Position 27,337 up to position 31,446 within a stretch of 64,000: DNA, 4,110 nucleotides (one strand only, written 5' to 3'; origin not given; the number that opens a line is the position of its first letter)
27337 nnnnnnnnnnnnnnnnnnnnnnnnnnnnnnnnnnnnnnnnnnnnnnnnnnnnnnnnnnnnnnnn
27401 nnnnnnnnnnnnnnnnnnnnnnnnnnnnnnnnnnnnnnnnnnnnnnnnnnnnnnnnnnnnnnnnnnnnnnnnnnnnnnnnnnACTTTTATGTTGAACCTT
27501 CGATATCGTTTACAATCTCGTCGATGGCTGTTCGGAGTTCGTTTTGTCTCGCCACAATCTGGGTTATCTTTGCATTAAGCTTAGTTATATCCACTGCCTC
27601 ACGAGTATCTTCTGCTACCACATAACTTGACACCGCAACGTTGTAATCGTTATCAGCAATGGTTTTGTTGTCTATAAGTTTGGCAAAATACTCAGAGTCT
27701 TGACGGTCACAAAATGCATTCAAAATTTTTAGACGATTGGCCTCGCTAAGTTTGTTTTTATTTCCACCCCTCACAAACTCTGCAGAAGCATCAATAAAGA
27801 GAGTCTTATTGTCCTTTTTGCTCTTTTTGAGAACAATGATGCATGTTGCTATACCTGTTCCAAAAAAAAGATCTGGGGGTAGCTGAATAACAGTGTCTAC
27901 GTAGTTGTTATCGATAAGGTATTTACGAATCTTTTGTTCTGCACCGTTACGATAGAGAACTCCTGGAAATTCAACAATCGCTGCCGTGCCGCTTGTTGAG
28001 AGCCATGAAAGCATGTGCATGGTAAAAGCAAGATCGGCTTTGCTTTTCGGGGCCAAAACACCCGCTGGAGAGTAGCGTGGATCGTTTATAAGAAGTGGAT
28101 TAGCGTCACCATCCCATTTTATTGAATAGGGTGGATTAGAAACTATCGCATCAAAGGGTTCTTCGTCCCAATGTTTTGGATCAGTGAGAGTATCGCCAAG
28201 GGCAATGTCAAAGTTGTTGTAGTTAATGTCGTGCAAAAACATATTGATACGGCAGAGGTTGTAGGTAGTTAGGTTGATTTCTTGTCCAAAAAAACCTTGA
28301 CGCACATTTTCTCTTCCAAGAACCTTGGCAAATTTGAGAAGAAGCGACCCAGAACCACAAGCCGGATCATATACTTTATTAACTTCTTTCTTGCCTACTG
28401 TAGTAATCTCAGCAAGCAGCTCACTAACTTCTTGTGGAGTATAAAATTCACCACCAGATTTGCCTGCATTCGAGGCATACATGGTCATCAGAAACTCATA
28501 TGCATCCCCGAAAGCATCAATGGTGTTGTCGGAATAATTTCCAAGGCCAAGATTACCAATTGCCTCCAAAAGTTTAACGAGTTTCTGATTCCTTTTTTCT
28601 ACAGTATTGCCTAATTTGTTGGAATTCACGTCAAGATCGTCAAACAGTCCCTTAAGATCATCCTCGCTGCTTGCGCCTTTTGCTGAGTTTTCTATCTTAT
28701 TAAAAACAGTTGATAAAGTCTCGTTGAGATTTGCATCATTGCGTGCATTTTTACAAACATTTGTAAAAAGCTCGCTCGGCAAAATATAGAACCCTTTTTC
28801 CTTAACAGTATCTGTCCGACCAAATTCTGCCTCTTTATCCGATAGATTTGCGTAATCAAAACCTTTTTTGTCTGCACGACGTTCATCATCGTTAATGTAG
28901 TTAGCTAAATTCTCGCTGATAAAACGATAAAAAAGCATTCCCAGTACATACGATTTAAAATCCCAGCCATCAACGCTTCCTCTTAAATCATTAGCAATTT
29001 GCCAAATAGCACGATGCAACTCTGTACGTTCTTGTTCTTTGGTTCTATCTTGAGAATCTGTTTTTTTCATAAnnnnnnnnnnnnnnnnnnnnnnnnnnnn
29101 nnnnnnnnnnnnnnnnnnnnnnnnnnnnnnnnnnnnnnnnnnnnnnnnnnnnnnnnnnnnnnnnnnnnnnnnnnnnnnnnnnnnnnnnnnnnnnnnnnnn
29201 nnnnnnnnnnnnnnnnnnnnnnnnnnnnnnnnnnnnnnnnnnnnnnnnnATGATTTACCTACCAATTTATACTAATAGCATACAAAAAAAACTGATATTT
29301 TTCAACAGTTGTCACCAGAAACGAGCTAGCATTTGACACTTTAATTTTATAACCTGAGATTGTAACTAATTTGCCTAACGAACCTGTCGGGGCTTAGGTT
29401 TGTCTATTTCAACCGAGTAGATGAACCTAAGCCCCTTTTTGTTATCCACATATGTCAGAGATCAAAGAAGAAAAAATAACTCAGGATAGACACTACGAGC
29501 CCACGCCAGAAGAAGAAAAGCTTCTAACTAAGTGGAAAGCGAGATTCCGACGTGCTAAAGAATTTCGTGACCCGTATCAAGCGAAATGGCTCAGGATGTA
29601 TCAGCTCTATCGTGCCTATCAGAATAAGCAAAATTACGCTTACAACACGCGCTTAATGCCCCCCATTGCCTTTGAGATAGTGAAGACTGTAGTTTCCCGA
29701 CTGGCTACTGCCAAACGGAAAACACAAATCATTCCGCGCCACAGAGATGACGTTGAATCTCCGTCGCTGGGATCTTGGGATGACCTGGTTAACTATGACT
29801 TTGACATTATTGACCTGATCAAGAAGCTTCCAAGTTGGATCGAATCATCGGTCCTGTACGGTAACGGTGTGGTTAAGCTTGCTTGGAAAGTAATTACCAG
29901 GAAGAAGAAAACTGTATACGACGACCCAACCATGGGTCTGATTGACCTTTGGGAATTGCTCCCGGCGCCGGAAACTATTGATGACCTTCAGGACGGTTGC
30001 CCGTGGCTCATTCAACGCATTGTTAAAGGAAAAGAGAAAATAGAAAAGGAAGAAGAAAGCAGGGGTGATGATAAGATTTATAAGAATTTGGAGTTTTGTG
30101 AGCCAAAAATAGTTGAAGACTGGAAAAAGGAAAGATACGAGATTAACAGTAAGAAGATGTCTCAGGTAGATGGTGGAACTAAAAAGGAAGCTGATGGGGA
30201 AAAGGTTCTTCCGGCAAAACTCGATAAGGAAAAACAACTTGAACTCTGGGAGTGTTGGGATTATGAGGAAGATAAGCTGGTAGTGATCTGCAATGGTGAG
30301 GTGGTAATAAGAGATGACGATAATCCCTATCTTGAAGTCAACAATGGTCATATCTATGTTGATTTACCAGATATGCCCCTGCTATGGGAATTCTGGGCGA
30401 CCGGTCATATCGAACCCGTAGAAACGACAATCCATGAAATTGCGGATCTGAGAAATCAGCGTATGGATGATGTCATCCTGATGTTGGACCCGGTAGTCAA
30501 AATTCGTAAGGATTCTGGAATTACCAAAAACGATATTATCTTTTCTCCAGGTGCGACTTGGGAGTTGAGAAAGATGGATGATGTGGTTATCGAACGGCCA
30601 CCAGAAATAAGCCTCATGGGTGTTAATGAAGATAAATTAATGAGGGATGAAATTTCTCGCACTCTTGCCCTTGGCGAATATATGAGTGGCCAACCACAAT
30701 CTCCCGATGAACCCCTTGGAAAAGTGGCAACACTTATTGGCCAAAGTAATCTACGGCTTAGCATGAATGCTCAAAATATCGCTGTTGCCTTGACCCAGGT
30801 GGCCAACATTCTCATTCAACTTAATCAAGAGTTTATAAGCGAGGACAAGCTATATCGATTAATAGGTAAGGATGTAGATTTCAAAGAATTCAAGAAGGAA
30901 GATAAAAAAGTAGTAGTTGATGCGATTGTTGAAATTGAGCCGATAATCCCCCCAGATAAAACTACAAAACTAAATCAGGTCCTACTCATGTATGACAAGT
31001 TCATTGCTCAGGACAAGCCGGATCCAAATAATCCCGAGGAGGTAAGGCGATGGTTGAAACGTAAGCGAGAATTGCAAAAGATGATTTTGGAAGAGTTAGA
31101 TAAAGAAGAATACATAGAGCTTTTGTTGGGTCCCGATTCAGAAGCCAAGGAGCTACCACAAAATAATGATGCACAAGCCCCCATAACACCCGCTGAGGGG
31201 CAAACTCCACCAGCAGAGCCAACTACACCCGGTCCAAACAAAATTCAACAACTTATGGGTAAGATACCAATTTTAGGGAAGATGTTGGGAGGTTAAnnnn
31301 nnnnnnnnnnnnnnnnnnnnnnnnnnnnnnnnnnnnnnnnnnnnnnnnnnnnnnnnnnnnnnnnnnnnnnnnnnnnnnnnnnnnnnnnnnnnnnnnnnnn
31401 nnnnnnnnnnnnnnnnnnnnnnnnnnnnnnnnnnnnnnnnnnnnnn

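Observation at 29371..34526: Two copies of a conserved 22-nt box plus strong hairpin and T5, each just upstream of a rightward late gene, bracketing portal and a reverse-strand cassette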

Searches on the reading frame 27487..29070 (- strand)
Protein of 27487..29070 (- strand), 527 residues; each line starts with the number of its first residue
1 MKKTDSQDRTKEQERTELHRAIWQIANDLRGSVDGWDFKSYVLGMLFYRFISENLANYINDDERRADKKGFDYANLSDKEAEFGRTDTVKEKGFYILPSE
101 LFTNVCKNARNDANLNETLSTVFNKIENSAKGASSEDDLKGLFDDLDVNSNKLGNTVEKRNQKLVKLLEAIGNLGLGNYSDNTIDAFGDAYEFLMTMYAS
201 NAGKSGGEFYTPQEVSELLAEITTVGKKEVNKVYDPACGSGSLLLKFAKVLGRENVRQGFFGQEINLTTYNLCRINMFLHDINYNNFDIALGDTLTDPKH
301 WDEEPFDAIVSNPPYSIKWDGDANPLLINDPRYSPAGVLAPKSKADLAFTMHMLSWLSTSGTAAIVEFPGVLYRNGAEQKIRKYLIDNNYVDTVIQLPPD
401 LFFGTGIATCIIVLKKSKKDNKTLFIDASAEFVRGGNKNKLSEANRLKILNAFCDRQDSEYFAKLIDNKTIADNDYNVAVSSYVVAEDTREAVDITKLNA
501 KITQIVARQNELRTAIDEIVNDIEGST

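Call 12: search_protein_families(library=phrogs, proteins=[window:27487-29070:-], max_evalue=0.001)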
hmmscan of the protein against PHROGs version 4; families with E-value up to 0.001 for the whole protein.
window:27487-29070:- (527 aa): 9 families
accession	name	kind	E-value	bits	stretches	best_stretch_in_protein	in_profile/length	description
phrog_2713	-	unknown function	1.4e-157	526.9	1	11-526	3-517/520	-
phrog_19264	-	unknown function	1.8e-130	436.4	1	10-355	4-345/349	-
phrog_28477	-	unknown function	1.6e-86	291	1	9-249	5-244/248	-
phrog_6380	-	other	1.6e-58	199.5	1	204-525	17-338/382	DNA methyltransferase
phrog_34860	-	unknown function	2.1e-31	109.7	1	9-440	12-486/830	-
phrog_9133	-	unknown function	2.9e-20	72.8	1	109-422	634-910/1259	-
phrog_5696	-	unknown function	1.1e-14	55.4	1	164-299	79-216/250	-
phrog_799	-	other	1.2e-06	29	1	208-317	214-295/458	DNA methyltransferase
phrog_1071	-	other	0.00026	21.4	1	191-246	50-103/223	DNA methyltransferase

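Call 13: search_protein_families(library=pfam, proteins=[window:27487-29070:-], max_evalue=0.01)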
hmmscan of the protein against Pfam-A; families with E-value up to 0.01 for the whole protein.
window:27487-29070:- (527 aa): 6 families
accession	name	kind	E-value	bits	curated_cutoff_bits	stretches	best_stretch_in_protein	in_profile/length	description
PF02384.22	N6_Mtase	-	1.1e-112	376.9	20.4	1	183-491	2-310/311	N-6 DNA Methylase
PF12161.14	HsdM_N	-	2.7e-21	77.1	24.5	1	18-171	1-135/135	HsdM N-terminal domain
PF13847.12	Methyltransf_31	-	0.00011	22.4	27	1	230-312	4-81/145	Methyltransferase domain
PF07669.17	Eco57I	-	0.00012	22.7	25.3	1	299-397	67-165/171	Eco57I restriction-modification methylase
PF05175.20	MTS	-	0.00015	21.9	23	1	224-316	26-109/170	Methyltransferase small domain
PF01170.24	UPF0020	-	0.0024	18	22.3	0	226-317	25-133/197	RMKL-like, methyltransferase domain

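Call 72: search_protein_families(library=padloc, proteins=[window:27487-29070:-], max_evalue=0.00001)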
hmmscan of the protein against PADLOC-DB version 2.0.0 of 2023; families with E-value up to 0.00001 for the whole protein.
window:27487-29070:- (527 aa): 37 families (the best 25 are shown)
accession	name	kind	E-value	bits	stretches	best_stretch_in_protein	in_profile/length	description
PDLC03022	MTase_I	-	1.2e-131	438.7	1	15-496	3-486/857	Type I methyltransferase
PDLC03027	MTase_I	-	6.3e-96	320.7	2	122-499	73-453/810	Type I methyltransferase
PDLC03031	MTase_I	-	1.1e-81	273.3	1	17-495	7-495/834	Type I methyltransferase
PDLC03032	MTase_I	-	9e-68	227.2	1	124-506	75-458/1001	Type I methyltransferase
PDLC03020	MTase_I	-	2.9e-61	205.8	1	17-404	5-393/410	Type I methyltransferase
PDLC03240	MTase_II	-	1e-52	177.6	1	17-509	7-492/511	Type II methyltransferase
PDLC03033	MTase_I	-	1.3e-52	177.5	1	24-519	19-527/541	Type I methyltransferase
PDLC03039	MTase_I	-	1.2e-51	173.7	1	17-525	6-492/708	Type I methyltransferase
PDLC03038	MTase_I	-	4.1e-51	171.8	1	17-497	8-464/896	Type I methyltransferase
PDLC03029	MTase_I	-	1.2e-50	170.7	1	12-505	3-499/661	Type I methyltransferase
PDLC04134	mad2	-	2.2e-50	169.9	1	8-453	131-484/492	mads_2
PDLC03019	MTase_I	-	2.4e-50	169.8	1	20-511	10-490/932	Type I methyltransferase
PDLC03021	MTase_I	-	3.1e-48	162.8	1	109-520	77-486/491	Type I methyltransferase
PDLC03028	MTase_I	-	3.9e-48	162.3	1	18-502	729-1208/1236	Type I methyltransferase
PDLC03026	MTase_I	-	1.4e-38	131.3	1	160-524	99-464/487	Type I methyltransferase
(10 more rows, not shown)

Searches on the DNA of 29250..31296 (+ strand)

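Call 32: search_rna_families(source=window, start=29250, end=29500, threshold=evalue, max_evalue=10)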
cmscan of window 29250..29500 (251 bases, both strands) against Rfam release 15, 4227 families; matches with E-value up to 10: 7.
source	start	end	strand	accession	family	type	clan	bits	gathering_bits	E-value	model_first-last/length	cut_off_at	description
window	29391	29446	+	RF04312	trpB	Cis-reg;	-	21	59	0.87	1-107/107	no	trpB ncRNA motif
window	29388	29436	+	RF04251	MIR5070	Gene; miRNA;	CL00139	15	100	3.4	1-116/116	no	MIR5070 microRNA precursor family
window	29382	29466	-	RF01225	ACA64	Gene; snRNA; snoRNA; HACA-box;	-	14.9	35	0.57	1-128/128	no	Small nucleolar RNA ACA64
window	29381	29443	-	RF02667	PsiU2-38.40.42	Gene; snRNA; snoRNA; scaRNA;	-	14.9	88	2.6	9-57/136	no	Drosophila small cajal body-specific RNA PsiU2-38.40.4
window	29465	29500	-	RF00689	MIR390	Gene; miRNA;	-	14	77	4.9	84-121/121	5'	MIR390 microRNA precursor family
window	29417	29463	-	RF02956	DUF2693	Gene; sRNA;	-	11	81.3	6.9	1-165/165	no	DUF2693 RNA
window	29451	29491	+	RF03092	Ocean-VII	Gene; sRNA;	-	8.4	53.5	9.1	1-41/41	no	Ocean-VII RNA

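Call 34: search_rna_families(source=L045, start=1250, end=1540, threshold=evalue, max_evalue=10)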
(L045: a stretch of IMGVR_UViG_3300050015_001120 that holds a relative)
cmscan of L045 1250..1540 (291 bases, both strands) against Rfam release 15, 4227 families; matches with E-value up to 10: 2.
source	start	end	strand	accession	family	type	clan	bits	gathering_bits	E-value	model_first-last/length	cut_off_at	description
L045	1372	1436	-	RF01179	snoU83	Gene; snRNA; snoRNA; CD-box;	-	14.7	50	9.7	1-84/84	no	Small nucleolar RNA U83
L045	1357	1445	-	RF02474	GlsR5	Gene; snRNA; snoRNA; CD-box;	-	13.1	100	1.1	1-89/89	no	Small nucleolar RNA GlsR5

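Call 52: build_rna_model(alignment_id=A4)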
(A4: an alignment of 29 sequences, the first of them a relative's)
Model R1 built from alignment A4 (29 sequences, 84 columns); structure: RNAalifold consensus.
model positions 72; base pairs 19; branch points 0; effective number of sequences 3.4; information 0.783 bits per position. Calibrated on 0.2 Mb of random sequence (short: E-values are rough).
structure used (alignment columns):
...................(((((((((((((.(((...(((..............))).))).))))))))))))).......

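Call 53: search_with_rna_model(model_id=R1, source=window, filters=off, max_evalue=10)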
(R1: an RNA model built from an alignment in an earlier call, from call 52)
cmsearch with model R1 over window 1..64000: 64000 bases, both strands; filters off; matches with E-value up to 10: 15.
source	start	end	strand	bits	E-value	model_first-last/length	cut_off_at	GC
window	34448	34526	+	82.1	6.3e-18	1-72/72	no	0.43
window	29370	29440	+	81.1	1.1e-17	1-72/72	no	0.45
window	29389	29435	-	25.2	0.00029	20-67/72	no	0.49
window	34467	34521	-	19.4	0.0071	20-67/72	no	0.49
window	40863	40896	+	11.3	0.62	1-72/72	no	0.32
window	51088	51115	-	10.8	0.8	1-72/72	no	0.32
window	4921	4977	+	10.8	0.83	12-72/72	no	0.37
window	3662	3700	+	10.7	0.85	27-60/72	no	0.33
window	29087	29120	+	10.6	0.92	1-72/72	no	0.21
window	711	759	-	9.8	1.4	1-72/72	no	0.41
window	12555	12583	+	7.2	5.9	1-72/72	no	0.28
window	5406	5437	+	6.9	7.2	29-58/72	no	0.28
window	22631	22704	+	6.8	7.6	1-72/72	no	0.28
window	45986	46013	-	6.6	8.4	32-55/72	no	0.29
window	49963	50014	-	6.4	9.2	1-72/72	no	0.44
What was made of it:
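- Checked: A covariance model built from relatives finds the same two sites (82 and 81 bits on +, 25 and 19 bits on -) and no third copy (call 53).
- The model scores 82 and 81 bits on the + strand against 25 and 19 on the - strand (call 53).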

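Call 59: search_rna_families(sources=[L139, L051, L138, L141, L142, L147], threshold=evalue, max_evalue=10)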
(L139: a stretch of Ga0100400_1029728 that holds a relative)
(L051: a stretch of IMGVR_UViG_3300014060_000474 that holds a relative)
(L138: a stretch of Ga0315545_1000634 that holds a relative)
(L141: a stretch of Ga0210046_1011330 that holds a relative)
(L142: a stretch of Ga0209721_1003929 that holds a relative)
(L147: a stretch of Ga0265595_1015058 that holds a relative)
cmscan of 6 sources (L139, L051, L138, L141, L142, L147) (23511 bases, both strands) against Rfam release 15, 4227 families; matches with E-value up to 10: 6.
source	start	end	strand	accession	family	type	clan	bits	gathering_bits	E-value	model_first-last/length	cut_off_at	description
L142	4235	4327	+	RF00007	U12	Gene; snRNA; splicing;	CL00006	22.5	53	1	1-151/151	no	U12 minor spliceosomal RNA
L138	1421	1466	-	RF03616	MIR1888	Gene; miRNA;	-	22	72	4.4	1-101/101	no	MIR1888 microRNA precursor family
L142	1378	1486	+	RF04211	MIR5185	Gene; miRNA;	-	20.7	101.7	7.6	1-111/111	no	MIR5185 microRNA precursor family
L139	1422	1580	+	RF02111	IS009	Gene;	-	19.3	117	1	1-199/199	no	IS009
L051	2649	2807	+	RF02111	IS009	Gene;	-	19.3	117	1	1-199/199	no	IS009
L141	3018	3039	-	RF00180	REN-SRE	Cis-reg;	-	18.4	41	2.3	1-37/37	no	Renin stability regulatory element (REN-SRE)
